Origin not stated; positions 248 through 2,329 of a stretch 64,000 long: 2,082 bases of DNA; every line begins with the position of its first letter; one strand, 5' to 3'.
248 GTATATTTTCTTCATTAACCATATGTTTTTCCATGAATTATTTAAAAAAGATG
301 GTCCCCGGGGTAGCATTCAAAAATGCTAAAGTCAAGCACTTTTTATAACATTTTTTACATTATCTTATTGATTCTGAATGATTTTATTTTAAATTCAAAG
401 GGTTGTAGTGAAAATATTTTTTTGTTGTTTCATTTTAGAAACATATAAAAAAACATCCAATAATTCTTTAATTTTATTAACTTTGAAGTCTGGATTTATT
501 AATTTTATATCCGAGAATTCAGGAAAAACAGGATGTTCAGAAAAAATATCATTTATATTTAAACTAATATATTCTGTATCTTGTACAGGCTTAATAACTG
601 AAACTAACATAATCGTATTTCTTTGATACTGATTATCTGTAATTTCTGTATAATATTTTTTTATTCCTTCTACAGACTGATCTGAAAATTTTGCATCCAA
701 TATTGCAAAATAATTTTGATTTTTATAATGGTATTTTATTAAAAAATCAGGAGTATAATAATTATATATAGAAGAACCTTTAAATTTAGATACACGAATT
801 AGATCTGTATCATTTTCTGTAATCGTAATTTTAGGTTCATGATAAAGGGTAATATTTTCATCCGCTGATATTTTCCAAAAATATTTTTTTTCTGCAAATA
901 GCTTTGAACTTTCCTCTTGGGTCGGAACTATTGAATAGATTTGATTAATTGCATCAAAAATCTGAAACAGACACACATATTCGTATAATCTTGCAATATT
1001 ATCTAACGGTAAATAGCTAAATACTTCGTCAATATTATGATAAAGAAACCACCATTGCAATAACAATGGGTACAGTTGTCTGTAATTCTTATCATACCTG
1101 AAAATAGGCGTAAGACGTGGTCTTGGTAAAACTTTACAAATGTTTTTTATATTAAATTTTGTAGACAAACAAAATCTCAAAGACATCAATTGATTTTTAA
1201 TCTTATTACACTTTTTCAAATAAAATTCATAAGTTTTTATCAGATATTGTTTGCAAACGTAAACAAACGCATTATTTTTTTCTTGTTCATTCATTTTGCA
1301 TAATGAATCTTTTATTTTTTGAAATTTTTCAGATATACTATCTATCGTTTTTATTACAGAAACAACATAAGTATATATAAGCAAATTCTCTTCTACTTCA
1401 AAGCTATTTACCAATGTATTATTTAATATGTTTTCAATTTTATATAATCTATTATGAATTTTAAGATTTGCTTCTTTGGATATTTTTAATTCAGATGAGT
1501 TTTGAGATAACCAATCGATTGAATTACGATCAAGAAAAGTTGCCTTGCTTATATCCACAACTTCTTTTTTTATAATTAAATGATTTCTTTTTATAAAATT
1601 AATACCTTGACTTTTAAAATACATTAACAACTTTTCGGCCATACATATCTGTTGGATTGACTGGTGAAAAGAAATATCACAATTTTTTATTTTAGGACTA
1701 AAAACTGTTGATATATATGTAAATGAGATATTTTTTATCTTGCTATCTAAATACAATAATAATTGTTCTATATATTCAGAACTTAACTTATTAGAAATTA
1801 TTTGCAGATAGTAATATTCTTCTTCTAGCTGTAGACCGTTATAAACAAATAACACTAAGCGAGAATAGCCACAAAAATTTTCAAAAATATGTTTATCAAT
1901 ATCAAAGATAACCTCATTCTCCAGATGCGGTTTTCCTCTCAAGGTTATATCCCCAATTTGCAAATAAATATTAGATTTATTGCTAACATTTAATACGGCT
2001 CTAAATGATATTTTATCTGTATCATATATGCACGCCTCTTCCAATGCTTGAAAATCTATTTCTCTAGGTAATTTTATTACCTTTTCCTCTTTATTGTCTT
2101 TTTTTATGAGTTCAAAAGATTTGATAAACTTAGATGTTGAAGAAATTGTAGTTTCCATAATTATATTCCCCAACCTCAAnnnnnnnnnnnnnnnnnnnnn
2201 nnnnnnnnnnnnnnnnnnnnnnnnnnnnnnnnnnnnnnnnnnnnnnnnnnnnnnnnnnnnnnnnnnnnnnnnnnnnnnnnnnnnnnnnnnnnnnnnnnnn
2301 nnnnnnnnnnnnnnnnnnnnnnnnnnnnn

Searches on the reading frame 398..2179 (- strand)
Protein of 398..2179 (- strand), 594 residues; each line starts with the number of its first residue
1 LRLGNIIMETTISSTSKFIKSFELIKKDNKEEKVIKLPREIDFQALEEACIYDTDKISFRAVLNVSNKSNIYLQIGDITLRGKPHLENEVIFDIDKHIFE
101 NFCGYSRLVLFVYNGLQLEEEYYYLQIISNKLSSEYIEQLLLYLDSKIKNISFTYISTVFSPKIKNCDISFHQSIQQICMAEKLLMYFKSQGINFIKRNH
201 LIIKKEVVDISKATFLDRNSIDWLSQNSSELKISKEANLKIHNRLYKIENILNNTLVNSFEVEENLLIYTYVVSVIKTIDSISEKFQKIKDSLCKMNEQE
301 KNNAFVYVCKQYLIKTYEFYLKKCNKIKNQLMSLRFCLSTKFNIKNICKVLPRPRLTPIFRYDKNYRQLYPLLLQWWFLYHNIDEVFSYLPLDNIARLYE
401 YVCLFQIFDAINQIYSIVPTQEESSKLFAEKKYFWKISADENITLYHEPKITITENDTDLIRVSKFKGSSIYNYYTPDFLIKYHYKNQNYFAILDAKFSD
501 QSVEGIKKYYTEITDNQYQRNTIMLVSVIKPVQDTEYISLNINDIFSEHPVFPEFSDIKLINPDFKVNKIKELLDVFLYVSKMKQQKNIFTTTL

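Call 9: search_protein_families(library=pfam, proteins=[window:398-2179:-], max_evalue=0.01)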
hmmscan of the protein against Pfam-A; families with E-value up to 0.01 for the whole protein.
window:398-2179:- (594 aa): 1 family
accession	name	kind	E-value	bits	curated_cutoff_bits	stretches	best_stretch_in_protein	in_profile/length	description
PF08722.17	Tn7_TnsA-like_N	-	0.0085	17.1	26.5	0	467-501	25-53/85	TnsA-like endonuclease N terminal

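Call 68: search_protein_families(library=padloc, proteins=[window:398-2179:-], max_evalue=0.01)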
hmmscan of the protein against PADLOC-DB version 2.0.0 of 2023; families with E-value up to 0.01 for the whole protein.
window:398-2179:- (594 aa): 0 families
